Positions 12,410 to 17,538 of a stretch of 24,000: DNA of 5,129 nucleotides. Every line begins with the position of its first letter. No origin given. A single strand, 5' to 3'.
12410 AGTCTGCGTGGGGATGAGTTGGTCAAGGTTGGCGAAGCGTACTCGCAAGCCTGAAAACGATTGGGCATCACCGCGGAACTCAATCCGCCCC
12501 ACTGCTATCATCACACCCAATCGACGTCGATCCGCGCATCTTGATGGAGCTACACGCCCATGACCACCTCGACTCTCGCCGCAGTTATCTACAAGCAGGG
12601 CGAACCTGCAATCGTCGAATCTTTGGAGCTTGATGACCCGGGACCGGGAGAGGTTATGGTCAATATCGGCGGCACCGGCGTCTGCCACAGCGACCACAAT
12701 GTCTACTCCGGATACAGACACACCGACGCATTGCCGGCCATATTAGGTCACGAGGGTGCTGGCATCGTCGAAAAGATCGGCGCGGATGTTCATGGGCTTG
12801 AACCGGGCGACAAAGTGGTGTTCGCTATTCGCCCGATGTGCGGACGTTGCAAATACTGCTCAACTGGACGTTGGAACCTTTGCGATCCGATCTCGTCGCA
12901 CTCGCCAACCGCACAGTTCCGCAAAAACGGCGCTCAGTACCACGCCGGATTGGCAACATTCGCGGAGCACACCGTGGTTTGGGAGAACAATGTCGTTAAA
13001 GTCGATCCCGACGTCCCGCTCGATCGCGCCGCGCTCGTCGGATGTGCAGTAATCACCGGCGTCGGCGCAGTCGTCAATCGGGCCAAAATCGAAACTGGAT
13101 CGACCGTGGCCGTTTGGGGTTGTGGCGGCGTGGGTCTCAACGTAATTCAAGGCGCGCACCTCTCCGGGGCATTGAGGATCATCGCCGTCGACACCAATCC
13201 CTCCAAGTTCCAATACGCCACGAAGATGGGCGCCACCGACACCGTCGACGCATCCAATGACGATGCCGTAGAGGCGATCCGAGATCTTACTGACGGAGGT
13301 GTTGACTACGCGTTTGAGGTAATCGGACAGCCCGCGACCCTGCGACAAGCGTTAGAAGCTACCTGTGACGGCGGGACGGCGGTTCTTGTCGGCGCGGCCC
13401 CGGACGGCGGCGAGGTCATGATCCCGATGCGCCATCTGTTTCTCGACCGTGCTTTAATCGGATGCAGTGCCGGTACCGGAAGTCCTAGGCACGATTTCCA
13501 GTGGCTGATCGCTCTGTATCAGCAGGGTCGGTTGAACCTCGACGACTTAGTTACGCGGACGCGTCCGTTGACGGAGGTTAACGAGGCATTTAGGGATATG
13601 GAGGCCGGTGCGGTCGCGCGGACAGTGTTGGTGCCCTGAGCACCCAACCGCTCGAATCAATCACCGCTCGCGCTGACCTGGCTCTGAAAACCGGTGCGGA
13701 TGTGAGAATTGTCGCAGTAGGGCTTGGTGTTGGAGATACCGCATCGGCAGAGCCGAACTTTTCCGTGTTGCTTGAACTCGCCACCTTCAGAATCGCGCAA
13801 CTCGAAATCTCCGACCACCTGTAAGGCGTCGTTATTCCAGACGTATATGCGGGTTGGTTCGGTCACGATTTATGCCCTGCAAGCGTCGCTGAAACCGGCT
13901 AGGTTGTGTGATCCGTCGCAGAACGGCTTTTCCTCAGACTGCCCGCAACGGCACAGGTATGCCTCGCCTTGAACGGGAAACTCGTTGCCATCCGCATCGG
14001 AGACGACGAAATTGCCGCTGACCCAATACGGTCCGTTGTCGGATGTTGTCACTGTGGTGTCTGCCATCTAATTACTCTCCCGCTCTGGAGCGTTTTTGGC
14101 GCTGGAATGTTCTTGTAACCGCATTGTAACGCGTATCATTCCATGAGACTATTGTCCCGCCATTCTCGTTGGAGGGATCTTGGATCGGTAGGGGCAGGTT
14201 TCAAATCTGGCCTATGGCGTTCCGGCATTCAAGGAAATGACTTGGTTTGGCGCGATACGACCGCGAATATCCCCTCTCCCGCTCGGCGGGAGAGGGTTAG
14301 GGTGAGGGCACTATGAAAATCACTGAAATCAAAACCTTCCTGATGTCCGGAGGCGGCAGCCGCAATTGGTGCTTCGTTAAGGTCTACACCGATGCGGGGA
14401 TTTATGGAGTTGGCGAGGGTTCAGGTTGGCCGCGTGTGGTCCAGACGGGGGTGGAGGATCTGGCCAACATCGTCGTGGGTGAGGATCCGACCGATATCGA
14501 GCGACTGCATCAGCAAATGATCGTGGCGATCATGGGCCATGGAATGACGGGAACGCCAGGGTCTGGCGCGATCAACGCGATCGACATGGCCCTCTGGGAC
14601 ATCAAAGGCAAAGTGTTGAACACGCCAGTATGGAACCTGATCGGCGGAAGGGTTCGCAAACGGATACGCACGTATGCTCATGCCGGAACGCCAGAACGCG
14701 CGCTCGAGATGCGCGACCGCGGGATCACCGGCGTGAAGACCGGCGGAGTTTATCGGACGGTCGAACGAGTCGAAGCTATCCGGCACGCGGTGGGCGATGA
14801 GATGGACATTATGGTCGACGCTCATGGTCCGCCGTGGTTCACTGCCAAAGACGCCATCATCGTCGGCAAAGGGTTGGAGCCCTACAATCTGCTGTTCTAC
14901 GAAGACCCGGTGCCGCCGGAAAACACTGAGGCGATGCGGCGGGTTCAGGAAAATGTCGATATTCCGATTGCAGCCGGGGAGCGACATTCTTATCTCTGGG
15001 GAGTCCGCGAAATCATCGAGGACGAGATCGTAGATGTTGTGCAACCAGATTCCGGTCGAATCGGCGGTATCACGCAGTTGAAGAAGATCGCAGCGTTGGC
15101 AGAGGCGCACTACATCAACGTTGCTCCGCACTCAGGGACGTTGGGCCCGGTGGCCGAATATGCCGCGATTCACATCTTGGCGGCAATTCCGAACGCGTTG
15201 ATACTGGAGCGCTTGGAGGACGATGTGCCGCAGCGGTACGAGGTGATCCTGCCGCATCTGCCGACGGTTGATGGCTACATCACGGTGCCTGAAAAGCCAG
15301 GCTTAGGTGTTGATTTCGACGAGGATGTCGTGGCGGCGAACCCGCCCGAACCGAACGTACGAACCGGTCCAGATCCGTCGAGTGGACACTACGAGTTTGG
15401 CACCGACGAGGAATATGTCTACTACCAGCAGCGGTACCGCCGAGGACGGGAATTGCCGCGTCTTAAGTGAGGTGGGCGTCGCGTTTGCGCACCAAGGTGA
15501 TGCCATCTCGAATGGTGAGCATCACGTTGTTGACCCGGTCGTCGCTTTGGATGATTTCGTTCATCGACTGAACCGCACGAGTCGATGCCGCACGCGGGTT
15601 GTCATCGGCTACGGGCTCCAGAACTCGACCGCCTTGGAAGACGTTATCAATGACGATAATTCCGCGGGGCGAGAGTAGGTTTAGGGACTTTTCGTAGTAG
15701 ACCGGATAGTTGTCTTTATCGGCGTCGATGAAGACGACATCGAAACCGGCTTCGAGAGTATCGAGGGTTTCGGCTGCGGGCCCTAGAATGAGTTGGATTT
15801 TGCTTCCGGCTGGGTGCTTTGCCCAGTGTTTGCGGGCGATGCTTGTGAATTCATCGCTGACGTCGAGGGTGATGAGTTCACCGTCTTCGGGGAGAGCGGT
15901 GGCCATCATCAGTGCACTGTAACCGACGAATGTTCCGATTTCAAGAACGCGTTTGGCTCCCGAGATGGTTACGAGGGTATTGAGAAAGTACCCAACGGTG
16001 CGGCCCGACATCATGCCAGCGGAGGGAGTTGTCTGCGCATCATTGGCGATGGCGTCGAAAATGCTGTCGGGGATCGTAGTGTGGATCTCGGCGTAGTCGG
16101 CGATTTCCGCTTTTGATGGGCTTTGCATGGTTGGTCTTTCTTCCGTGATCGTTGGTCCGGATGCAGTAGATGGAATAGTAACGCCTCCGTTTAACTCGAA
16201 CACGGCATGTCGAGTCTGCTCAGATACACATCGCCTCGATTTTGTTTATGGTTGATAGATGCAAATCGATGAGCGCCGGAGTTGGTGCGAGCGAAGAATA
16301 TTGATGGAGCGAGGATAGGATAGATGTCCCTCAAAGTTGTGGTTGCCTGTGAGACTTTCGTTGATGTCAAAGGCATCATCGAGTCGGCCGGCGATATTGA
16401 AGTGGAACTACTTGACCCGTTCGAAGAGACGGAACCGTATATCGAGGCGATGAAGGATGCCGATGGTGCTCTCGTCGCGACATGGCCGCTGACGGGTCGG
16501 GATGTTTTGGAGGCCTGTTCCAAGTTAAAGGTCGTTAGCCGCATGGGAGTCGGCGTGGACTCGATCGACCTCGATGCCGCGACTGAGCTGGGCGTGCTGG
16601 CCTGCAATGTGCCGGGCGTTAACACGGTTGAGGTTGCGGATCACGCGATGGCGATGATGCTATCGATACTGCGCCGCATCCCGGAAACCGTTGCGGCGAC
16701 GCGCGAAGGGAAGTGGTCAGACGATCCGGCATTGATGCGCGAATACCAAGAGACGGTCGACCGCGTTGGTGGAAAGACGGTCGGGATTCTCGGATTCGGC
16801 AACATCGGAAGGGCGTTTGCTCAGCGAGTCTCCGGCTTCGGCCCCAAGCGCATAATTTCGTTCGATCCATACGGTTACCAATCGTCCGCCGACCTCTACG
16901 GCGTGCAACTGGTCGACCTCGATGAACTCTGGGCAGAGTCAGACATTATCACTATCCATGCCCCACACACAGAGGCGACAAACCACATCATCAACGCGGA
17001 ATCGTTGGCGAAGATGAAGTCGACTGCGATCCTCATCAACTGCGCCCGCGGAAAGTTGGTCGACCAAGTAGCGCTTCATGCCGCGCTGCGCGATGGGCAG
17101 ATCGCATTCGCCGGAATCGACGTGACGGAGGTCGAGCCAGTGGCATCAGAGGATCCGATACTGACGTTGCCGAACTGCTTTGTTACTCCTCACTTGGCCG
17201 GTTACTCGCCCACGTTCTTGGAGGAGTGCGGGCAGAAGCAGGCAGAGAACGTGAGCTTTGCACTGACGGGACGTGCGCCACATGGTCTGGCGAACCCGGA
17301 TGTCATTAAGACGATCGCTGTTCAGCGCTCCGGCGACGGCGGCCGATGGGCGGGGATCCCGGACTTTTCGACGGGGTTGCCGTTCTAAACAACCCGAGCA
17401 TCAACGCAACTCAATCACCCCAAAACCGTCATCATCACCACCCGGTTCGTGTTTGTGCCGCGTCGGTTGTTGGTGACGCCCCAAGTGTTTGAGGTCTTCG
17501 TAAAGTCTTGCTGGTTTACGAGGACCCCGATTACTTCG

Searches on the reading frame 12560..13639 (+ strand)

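Call 14: search_protein_families(library=pfam, proteins=[window:12560-13639:+], max_evalue=0.001)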
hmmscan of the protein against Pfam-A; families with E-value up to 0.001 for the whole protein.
window:12560-13639:+ (359 aa): 4 families
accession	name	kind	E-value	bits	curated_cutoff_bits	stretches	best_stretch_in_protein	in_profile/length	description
PF00107.32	ADH_zinc_N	-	7.2e-32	110.5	31.8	1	190-320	1-127/129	Zinc-binding dehydrogenase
PF08240.17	ADH_N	-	1.7e-25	89.7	23.5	1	28-149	1-103/104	Alcohol dehydrogenase GroES-like domain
PF13602.12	ADH_zinc_N_2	-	2.6e-11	45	27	1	223-351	1-127/134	Zinc-binding dehydrogenase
PF16912.11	Glu_dehyd_C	-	3e-07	30.6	34.9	1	181-348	32-202/211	Glucose dehydrogenase C-terminus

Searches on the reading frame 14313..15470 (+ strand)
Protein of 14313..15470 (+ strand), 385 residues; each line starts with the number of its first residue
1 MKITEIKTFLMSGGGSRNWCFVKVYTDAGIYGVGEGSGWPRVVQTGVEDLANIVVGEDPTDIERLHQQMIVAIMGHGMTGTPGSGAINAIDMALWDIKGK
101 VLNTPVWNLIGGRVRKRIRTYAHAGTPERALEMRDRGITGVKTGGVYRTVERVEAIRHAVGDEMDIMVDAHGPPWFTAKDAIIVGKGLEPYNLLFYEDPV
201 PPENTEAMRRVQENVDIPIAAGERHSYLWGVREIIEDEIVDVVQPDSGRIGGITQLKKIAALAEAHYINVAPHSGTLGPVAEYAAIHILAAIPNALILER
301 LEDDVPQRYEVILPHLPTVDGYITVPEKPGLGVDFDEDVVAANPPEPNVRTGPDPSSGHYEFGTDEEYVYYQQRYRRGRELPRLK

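Call 14: search_protein_families(library=pfam, proteins=[window:14313-15470:+], max_evalue=0.001)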
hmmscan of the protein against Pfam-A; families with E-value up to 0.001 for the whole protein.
window:14313-15470:+ (385 aa): 2 families
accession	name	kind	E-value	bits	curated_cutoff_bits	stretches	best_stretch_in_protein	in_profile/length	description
PF13378.12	MR_MLE_C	-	2.4e-63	214.2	29.4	1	128-339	4-219/219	Enolase C-terminal domain-like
PF02746.21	MR_MLE_N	-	4.7e-19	69.2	22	1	18-111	27-117/117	Mandelate racemase / muconate lactonizing enzyme, N-terminal domain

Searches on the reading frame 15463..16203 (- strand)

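Call 14: search_protein_families(library=pfam, proteins=[window:15463-16203:-], max_evalue=0.001)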
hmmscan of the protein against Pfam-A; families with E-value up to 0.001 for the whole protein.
window:15463-16203:- (246 aa): 5 families
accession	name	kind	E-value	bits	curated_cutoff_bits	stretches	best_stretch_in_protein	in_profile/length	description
PF01596.23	Methyltransf_3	-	3.7e-59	199.9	22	1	56-240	18-203/204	O-methyltransferase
PF13578.12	Methyltransf_24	-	8.8e-15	55.9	26.3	1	87-188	1-105/105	Methyltransferase domain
PF01135.25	PCMT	-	1.7e-07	31.7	20.3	1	57-185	53-171/210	Protein-L-isoaspartate(D-aspartate) O-methyltransferase (PCMT)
PF13847.12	Methyltransf_31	-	2.1e-07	31.2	27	1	81-204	2-128/145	Methyltransferase domain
PF13649.12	Methyltransf_25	-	1.5e-06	29.2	27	1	86-174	1-90/97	Methyltransferase domain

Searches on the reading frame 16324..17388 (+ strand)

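Call 14: search_protein_families(library=pfam, proteins=[window:16324-17388:+], max_evalue=0.001)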
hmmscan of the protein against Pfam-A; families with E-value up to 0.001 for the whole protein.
window:16324-17388:+ (354 aa): 6 families
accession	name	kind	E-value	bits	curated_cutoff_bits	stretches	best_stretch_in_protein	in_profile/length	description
PF02826.25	2-Hacid_dh_C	-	2.5e-58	196.8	25.1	1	109-292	1-178/178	D-isomer specific 2-hydroxyacid dehydrogenase, NAD binding domain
PF00389.36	2-Hacid_dh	-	1.4e-24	86.8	24.6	1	20-321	16-131/134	D-isomer specific 2-hydroxyacid dehydrogenase, catalytic domain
PF00670.27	AdoHcyase_NAD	-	5.9e-09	36.7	27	1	148-241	21-110/162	S-adenosyl-L-homocysteine hydrolase, NAD binding domain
PF07991.19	KARI_N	-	9.1e-06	25.8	20.6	1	150-237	4-91/165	Acetohydroxy acid isomeroreductase, NADPH-binding domain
PF03807.23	F420_oxidored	-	1.6e-05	25.8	21.6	1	152-238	1-89/94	NADP oxidoreductase coenzyme F420-dependent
PF00208.27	ELFV_dehydrog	-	0.0003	21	23.4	1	144-255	26-133/241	Glutamate/Leucine/Phenylalanine/Valine dehydrogenase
